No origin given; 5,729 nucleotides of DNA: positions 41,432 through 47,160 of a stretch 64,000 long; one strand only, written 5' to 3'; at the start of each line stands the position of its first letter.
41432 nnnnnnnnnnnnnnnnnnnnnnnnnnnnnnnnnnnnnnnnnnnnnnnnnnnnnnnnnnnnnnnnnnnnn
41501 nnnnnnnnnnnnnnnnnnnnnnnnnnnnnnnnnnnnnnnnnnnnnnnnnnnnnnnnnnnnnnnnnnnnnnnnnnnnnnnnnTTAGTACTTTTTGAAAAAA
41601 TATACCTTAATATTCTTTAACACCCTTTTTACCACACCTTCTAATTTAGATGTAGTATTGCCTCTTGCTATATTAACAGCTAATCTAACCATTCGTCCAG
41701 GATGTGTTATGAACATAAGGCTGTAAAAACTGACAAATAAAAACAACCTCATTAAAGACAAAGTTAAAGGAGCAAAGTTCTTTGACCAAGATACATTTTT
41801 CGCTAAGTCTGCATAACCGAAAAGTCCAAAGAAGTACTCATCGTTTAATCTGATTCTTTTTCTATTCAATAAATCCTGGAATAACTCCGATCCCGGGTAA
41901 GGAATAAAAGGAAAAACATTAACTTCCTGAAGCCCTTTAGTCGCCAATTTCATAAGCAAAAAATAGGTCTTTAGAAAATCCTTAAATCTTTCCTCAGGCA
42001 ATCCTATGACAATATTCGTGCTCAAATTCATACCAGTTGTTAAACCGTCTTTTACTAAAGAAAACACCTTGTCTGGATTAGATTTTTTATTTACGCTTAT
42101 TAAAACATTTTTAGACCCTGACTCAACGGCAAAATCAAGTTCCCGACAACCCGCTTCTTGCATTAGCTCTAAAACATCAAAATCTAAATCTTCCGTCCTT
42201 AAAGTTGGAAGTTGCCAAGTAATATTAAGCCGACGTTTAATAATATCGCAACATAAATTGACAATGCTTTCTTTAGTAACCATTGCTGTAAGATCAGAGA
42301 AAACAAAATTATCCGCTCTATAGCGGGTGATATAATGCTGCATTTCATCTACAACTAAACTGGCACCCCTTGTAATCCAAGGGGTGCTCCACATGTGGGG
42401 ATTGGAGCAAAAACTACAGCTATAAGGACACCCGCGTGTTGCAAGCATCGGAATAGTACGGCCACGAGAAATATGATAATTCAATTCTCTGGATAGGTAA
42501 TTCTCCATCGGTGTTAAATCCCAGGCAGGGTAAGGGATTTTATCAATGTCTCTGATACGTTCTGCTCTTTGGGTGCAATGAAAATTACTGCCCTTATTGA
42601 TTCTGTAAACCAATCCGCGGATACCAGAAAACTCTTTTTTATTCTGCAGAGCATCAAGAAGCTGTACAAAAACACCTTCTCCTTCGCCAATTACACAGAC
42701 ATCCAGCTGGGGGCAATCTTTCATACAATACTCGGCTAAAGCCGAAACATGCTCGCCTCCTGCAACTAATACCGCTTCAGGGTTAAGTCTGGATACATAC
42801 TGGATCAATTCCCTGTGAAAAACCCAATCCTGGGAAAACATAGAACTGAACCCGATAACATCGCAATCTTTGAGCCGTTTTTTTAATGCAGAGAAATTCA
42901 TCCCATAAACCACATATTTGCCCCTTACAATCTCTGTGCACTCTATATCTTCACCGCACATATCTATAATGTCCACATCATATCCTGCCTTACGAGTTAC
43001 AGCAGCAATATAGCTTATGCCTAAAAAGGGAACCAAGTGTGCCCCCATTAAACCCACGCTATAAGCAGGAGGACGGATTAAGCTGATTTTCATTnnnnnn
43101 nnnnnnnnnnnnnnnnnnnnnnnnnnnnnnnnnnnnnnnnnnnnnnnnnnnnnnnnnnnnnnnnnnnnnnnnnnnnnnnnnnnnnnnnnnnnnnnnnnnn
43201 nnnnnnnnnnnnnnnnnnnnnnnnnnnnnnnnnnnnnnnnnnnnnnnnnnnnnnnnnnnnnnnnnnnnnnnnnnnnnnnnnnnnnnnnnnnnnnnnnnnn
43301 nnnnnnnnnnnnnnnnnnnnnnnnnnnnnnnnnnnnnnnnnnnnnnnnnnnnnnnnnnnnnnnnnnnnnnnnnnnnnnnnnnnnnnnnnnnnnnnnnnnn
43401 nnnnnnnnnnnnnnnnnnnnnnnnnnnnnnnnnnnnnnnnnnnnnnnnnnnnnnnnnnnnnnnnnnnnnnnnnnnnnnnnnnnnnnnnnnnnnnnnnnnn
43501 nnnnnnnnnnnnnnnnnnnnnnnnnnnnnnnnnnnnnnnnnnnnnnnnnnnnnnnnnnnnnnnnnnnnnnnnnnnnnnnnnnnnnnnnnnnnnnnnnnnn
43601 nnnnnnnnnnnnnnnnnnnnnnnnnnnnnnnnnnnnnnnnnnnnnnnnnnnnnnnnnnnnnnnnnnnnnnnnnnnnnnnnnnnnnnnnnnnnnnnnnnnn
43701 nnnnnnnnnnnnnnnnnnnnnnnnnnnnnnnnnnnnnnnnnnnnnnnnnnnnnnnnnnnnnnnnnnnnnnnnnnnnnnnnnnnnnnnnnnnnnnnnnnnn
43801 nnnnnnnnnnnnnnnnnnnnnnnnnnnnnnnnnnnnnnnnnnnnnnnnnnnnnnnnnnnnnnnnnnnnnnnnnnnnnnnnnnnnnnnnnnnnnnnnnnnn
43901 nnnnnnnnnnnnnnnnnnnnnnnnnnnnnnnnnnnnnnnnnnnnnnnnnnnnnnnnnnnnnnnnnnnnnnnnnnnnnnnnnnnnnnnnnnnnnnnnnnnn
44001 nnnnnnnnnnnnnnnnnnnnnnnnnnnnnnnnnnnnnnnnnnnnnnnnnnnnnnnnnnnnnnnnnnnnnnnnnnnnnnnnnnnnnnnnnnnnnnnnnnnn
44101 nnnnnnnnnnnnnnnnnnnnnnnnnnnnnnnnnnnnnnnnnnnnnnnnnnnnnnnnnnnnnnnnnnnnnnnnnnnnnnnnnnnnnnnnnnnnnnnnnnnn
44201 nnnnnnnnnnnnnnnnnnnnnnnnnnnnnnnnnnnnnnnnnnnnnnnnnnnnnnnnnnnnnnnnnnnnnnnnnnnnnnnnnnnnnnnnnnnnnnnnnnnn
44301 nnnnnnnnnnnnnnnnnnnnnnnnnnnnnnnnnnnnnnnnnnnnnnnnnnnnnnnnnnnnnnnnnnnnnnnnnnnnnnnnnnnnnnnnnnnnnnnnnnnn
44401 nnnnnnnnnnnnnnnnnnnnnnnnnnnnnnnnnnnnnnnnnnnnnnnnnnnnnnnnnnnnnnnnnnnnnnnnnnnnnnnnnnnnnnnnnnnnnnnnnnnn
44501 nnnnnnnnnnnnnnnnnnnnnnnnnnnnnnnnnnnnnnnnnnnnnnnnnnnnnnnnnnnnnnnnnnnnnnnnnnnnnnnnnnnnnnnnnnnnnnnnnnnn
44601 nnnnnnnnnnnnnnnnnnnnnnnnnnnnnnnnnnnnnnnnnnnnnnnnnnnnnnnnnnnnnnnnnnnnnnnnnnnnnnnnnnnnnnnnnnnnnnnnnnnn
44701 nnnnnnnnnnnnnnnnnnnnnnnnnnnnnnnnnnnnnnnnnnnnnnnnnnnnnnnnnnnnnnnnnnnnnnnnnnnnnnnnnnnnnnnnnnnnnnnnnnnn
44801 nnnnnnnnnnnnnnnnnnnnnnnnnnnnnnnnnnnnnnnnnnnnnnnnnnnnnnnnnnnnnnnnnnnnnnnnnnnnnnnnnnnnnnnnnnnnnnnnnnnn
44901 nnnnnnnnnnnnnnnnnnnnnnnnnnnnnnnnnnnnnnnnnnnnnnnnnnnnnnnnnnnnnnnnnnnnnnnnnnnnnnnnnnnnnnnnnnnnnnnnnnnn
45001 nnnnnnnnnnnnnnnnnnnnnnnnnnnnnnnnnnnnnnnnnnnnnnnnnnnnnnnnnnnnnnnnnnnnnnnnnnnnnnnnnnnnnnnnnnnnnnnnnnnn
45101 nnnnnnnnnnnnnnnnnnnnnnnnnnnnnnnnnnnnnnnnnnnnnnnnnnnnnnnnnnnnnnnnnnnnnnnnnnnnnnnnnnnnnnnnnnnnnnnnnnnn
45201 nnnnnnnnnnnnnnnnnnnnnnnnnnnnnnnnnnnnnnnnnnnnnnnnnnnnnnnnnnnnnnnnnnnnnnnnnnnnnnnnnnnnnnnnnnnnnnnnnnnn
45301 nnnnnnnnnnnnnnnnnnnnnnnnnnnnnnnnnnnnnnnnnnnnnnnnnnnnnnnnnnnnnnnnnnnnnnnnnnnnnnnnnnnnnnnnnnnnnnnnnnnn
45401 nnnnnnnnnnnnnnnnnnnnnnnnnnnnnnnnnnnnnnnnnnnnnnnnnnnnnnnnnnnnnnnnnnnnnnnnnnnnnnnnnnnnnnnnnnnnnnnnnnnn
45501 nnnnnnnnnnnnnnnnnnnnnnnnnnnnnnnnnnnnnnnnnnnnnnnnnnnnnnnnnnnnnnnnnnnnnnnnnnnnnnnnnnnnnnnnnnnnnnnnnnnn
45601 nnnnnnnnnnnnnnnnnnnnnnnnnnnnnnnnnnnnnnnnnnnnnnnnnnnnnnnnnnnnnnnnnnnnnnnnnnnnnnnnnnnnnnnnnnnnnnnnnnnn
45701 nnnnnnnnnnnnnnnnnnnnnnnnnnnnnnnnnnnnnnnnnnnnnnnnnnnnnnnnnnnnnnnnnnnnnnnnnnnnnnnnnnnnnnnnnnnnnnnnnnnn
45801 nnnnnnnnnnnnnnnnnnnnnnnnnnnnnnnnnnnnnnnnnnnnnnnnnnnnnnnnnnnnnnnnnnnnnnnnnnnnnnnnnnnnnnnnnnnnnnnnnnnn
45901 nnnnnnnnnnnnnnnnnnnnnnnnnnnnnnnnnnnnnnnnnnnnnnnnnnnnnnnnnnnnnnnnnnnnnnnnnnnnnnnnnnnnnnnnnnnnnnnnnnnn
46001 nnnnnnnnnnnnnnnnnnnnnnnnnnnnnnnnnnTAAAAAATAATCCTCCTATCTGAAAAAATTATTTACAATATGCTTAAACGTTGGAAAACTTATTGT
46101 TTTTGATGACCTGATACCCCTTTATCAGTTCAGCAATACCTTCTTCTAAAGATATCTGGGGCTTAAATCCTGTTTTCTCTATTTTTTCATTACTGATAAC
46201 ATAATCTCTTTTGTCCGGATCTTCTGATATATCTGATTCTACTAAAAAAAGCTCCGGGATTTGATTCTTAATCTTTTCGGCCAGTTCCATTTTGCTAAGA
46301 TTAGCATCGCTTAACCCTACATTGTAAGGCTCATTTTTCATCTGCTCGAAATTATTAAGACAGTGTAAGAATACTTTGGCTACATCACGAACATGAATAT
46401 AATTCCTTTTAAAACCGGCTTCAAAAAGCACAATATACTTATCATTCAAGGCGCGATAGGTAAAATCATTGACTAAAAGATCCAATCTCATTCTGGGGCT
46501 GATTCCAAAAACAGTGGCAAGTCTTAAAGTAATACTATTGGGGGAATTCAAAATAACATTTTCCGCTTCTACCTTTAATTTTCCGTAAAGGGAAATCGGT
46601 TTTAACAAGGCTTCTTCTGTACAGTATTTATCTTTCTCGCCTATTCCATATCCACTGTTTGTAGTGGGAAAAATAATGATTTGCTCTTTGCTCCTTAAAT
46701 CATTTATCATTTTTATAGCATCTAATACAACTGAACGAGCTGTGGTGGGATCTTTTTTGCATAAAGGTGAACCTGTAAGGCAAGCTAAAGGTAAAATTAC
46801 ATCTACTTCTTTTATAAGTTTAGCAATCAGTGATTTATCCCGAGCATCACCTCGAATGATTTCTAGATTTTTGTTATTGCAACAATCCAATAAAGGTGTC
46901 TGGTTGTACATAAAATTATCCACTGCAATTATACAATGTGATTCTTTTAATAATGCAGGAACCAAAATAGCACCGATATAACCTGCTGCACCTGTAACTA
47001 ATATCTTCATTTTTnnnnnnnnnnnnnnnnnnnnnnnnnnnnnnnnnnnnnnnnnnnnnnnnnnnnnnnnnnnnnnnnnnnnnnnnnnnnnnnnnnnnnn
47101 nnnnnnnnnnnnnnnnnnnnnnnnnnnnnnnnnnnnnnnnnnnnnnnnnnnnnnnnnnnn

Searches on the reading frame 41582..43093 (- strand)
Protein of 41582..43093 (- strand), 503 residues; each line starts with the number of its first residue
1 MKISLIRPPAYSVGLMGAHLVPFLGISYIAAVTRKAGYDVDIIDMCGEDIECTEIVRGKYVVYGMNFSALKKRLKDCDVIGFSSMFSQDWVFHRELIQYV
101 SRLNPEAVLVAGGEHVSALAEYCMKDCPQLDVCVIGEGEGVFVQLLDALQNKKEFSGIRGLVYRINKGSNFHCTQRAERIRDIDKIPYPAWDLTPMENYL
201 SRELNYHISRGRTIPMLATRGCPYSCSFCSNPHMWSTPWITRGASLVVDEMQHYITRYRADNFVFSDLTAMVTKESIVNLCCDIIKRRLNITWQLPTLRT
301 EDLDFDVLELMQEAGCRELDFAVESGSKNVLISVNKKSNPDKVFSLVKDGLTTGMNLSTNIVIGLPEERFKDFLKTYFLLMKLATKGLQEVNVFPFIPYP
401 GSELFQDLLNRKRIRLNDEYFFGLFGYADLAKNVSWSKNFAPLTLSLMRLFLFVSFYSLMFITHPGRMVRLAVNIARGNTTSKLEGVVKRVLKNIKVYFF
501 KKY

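Call 7: search_protein_families(library=pfam, proteins=[window:41582-43093:-])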
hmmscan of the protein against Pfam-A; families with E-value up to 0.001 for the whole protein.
window:41582-43093:- (503 aa): 2 families
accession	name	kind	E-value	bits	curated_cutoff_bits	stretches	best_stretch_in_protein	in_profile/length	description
PF02310.24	B12-binding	-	1.1e-17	64.4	32.1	1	22-145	13-120/121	B12 binding domain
PF04055.27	Radical_SAM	-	7.5e-14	52.7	29.5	1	218-379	3-165/166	Radical SAM superfamily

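Call 10: search_protein_families(library=ncbifam, proteins=[window:41582-43093:-], max_evalue=0.001)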
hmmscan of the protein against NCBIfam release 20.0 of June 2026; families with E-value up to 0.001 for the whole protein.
window:41582-43093:- (503 aa): 23 families
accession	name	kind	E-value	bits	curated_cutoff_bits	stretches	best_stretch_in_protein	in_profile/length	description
NF038361.1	rSAM_Sden_1168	equivalog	6.7e-47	160.3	575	1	17-412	79-477/560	Sden_1168 family B12-binding radical SAM P-methyltransferase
NF050148.1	rSAM_ApyD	equivalog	1.5e-41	142.5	750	1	6-407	10-392/645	RiPP biosynthesis radical SAM protein ApyD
TIGR02026.1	BchE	equivalog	6.1e-41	140.8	481.35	1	3-420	2-399/497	magnesium-protoporphyrin IX monomethyl ester anaerobic oxidative cyclase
TIGR04385.1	B12_rSAM_cofa1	equivalog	5.1e-31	108.4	450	1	10-345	7-326/438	B12 lower ligand biosynthesis radical SAM protein BzaD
TIGR03471.1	HpnJ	equivalog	4.6e-30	104.9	577.6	1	97-409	88-388/472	hopanoid biosynthesis associated radical SAM protein HpnJ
TIGR04072.2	rSAM_ladder_B12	equivalog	3.7e-27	95.1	360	1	24-374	19-340/443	lipid biosynthesis B12-binding/radical SAM protein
TIGR04479.1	bcpD_PhpK_rSAM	subfamily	3.1e-26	91.8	600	1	69-377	101-403/504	PhpK family radical SAM P-methyltransferase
TIGR04013.1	B12_SAM_MJ_1487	hypoth_equivalog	6.1e-26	91.1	251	1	67-406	35-355/382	TIGR04013 family B12-binding domain/radical SAM domain-containing protein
NF033712.0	B12_rSAM_KedN5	subfamily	1.2e-25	89.8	700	1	56-229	44-211/624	KedN5 family methylcobalamin-dependent radical SAM C-methyltransferase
TIGR03975.1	rSAM_ocin_1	subfamily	1.1e-24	86.9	281.85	1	76-383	128-430/606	RiPP maturation radical SAM C-methyltransferase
TIGR04367.1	HpnR_B12_rSAM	equivalog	1.2e-20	73.5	650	1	17-407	17-372/490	hopanoid C-3 methylase HpnR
NF033070.1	rSAM_AprD4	equivalog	2.3e-18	66.3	500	1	170-421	157-403/456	AprD4 family radical SAM diol-dehydratase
TIGR04014.1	B12_SAM_MJ_0865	equivalog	1.2e-17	63.8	360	1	76-409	38-359/434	methyl-coenzyme M reductase glutamine C-methyltransferase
TIGR04295.1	B12_rSAM_oligo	hypoth_equivalog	7.5e-17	61.1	400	1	103-406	97-382/422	TIGR04295 family B12-binding domain-containing radical SAM protein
NF040542.1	rSAM_RCCLKC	equivalog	1.9e-14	53.6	450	1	72-368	44-335/423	arsinothricin biosynthesis radical SAM protein ArsL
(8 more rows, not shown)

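Call 18: search_solved_structures(query=window:41582-43093:-, max_evalue=0.01)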
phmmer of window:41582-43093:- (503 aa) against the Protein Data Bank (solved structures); distinct sequences matched with E-value up to 0.01: 5.
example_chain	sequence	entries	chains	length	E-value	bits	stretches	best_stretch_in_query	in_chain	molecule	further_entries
6fd2_B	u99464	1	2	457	3.2e-12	49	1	182-411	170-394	Putative apramycin biosynthetic oxidoreductase 4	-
7kdx_A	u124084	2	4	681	5e-09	38.5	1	88-377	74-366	Methyltransferase TokK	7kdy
6wte_A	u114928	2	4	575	3.5e-07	32.4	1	92-319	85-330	B12-binding domain-containing protein | Tryptophan-C2-methyltransferase containing B12-binding domain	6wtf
9ccb_A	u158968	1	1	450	9.8e-07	30.9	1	130-407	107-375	Radical SAM core domain-containing protein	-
9n1b_A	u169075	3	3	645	7.4e-05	24.8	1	76-243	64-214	Radical SAM protein | Radical SAM enzyme CysS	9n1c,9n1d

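Call 74: search_protein_representatives(protein=window:41582-43093:-)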
Query: 503 residues. Proteins with E-value up to 0.001 (for the whole library): 45106; up to 1e-10: 25448; up to 1e-30: 3311. The best 150 are listed.
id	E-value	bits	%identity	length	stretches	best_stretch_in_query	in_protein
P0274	7.0e-222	753.8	63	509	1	1-501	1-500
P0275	2.0e-133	462.1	63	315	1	196-500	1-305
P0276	2.2e-113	395.9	40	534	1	3-486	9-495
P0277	2.6e-113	395.7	37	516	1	3-492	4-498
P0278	6.6e-113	394.4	42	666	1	2-493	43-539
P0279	1.1e-111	390.4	40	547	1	12-492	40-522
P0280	2.3e-109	382.7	40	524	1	20-493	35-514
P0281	1.3e-108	380.3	38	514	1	2-493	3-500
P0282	4.5e-107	375.2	39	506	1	1-493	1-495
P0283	1.0e-106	374.0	58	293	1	1-292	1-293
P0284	2.5e-106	372.7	38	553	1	2-490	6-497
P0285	3.2e-105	369.0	41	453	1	61-487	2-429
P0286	5.8e-104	364.9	40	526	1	4-485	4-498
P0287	8.7e-104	364.3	37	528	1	2-493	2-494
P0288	9.2e-104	364.2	38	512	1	1-493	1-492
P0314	1.2e-95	337.4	27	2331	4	77-407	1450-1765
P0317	2.1e-94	333.4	28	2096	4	76-392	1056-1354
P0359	3.5e-83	296.3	27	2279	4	69-377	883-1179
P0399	1.1e-72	261.7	30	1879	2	22-406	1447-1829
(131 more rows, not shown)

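Call 76: search_protein_families(library=pfam, proteins=[P0314, P0317, P0359, P0399, P0278], max_evalue=0.00001)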
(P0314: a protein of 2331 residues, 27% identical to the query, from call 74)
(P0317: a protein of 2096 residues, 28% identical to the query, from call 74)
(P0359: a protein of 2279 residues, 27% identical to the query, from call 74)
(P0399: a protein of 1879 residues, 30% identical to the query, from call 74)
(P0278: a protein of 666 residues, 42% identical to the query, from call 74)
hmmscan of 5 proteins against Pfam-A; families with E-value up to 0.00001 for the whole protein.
P0314 (2331 aa): 4 families
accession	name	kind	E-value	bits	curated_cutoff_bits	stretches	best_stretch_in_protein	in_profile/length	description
PF04055.27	Radical_SAM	-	1.3e-104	347.9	29.5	5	1057-1219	2-166/166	Radical SAM superfamily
PF02310.24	B12-binding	-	3.5e-48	162.8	32.1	3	1372-1518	9-121/121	B12 binding domain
PF19864.5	Radical_SAM_N2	-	2.7e-11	43.6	29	0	1968-2026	72-127/151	Radical SAM proteins, N-terminal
PF13186.11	SPASM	-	4.3e-10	40.2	21.5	1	228-293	3-66/67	Iron-sulfur cluster-binding domain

P0317 (2096 aa): 3 families
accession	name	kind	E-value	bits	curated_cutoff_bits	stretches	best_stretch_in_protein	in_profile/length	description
PF04055.27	Radical_SAM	-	3.2e-77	258.8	29.5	4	219-382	3-166/166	Radical SAM superfamily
PF02310.24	B12-binding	-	9e-47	158.3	32.1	4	1054-1124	49-120/121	B12 binding domain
PF19864.5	Radical_SAM_N2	-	1.8e-15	57.1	29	0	1088-1135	89-132/151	Radical SAM proteins, N-terminal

P0359 (2279 aa): 4 families
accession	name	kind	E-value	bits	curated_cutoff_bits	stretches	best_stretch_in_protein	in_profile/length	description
PF04055.27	Radical_SAM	-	7.7e-108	358.4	29.5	5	511-674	1-166/166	Radical SAM superfamily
PF02310.24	B12-binding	-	2.5e-44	150.4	32.1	4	1336-1481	9-120/121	B12 binding domain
PF13186.11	SPASM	-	3.1e-11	43.8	21.5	1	200-267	3-66/67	Iron-sulfur cluster-binding domain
PF19864.5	Radical_SAM_N2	-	4.6e-06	26.6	29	0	918-968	83-129/151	Radical SAM proteins, N-terminal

P0399 (1879 aa): 12 families
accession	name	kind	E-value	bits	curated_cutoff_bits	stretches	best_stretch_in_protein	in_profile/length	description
PF04055.27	Radical_SAM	-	1.2e-43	149.6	29.5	2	1639-1800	2-163/166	Radical SAM superfamily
PF00535.33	Glycos_transf_2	-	3.7e-42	144.5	23.3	2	1162-1280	1-121/168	Glycosyl transferase family 2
PF02310.24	B12-binding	-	5.3e-42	142.9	32.1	2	13-127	6-120/121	B12 binding domain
PF08241.18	Methyltransf_11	-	1.7e-35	122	21.2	2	488-577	1-94/95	Methyltransferase domain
PF13649.12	Methyltransf_25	-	1.3e-27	96.7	27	2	487-574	1-97/97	Methyltransferase domain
PF13489.12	Methyltransf_23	-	6.5e-25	88.2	27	2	932-1089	9-159/164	Methyltransferase domain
PF13641.12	Glyco_tranf_2_3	-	1.1e-19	71.8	27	1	1162-1378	4-217/230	Glycosyltransferase like family 2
PF13847.12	Methyltransf_31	-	1.2e-19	70.8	27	2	943-1044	3-113/145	Methyltransferase domain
PF08242.18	Methyltransf_12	-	1.6e-16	61.3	30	1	948-1037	1-97/98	Methyltransferase domain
PF07021.18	MetW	-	1.4e-15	57.9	21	1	934-1087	5-158/193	Methionine biosynthesis protein MetW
PF10111.15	Glyco_tranf_2_2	-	8.6e-11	42.3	27.3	1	1163-1362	2-206/276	Glycosyltransferase like family 2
PF13704.12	Glyco_tranf_2_4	-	1.2e-10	42.2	27.5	1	677-759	1-84/98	Glycosyl transferase family 2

P0278 (666 aa): 2 families
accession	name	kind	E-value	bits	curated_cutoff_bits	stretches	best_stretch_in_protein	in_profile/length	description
PF04055.27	Radical_SAM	-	1.2e-18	68.3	29.5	1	262-425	3-166/166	Radical SAM superfamily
PF02310.24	B12-binding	-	1.2e-17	64.3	32.1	1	61-191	10-121/121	B12 binding domain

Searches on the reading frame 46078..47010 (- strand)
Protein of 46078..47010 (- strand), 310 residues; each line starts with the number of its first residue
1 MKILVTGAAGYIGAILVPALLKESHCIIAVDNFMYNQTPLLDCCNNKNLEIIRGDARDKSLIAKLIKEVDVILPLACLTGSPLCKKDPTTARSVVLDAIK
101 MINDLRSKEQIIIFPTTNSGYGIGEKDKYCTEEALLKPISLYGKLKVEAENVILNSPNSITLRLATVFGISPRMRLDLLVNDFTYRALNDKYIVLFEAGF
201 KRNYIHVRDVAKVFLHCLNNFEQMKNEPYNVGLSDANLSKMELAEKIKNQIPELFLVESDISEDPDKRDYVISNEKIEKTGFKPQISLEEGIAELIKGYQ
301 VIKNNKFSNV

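Call 8: search_protein_families(library=pfam, proteins=[window:46078-47010:-])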
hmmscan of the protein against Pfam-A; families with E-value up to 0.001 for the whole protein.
window:46078-47010:- (310 aa): 7 families
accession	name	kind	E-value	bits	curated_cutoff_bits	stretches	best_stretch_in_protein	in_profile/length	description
PF01370.27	Epimerase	-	2.6e-25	89.7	20.9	1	3-232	1-240/240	NAD dependent epimerase/dehydratase family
PF16363.11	GDP_Man_Dehyd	-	3e-17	63.5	27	1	4-294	1-331/332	GDP-mannose 4,6 dehydratase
PF04321.23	RmlD_sub_bind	-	7e-13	48.7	27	1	1-298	1-284/287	RmlD substrate binding domain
PF05368.20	NmrA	-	1.6e-09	38.2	27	1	2-73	4-74/298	NmrA-like family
PF01073.25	3Beta_HSD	-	2.1e-09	37.2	22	1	4-178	1-192/280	3-beta hydroxysteroid dehydrogenase/isomerase family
PF13460.12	NAD_binding_10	-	7.5e-07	29.6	27.2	1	7-95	1-82/184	NAD(P)H-binding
PF02719.21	Polysacc_synt_2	-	0.00035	20.3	20.2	1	3-91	1-100/293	Polysaccharide biosynthesis protein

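Call 28: search_protein_families(library=ncbifam, proteins=[window:46078-47010:-], max_evalue=1e-10)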
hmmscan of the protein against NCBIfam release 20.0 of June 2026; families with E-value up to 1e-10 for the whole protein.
window:46078-47010:- (310 aa): 8 families
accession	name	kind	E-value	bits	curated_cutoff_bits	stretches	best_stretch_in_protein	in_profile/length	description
TIGR01179.1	galE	equivalog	3.9e-24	85.1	262.3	1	2-159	1-162/332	UDP-glucose 4-epimerase GalE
TIGR01181.1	dTDP_gluc_dehyt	equivalog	1.4e-19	70.4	365.1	1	2-300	1-312/321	dTDP-glucose 4,6-dehydratase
TIGR04180.1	EDH_00030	hypoth_equivalog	4.9e-14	52.1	475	1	3-260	1-265/297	NAD-dependent 4,6-dehydratase LegB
TIGR02197.1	heptose_epim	equivalog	1.4e-13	50.7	274.6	1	3-297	1-311/316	ADP-glyceromanno-heptose 6-epimerase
NF008872.0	PRK11908.1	equivalog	2e-13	50.1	294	0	1-135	2-136/349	bifunctional UDP-4-keto-pentose/UDP-xylose synthase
NF011728.1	PRK15181.1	equivalog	2.3e-11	43.3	760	1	3-251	18-282/348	Vi polysaccharide biosynthesis UDP-N-acetylglucosaminuronic acid C-4 epimerase TviC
NF007956.0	PRK10675.1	subfamily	4.1e-11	42.6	394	0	1-153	1-160/338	UDP-glucose 4-epimerase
NF043036.1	ErythonDh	equivalog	7.8e-11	41.7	325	0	1-153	1-160/321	D-erythronate dehydrogenase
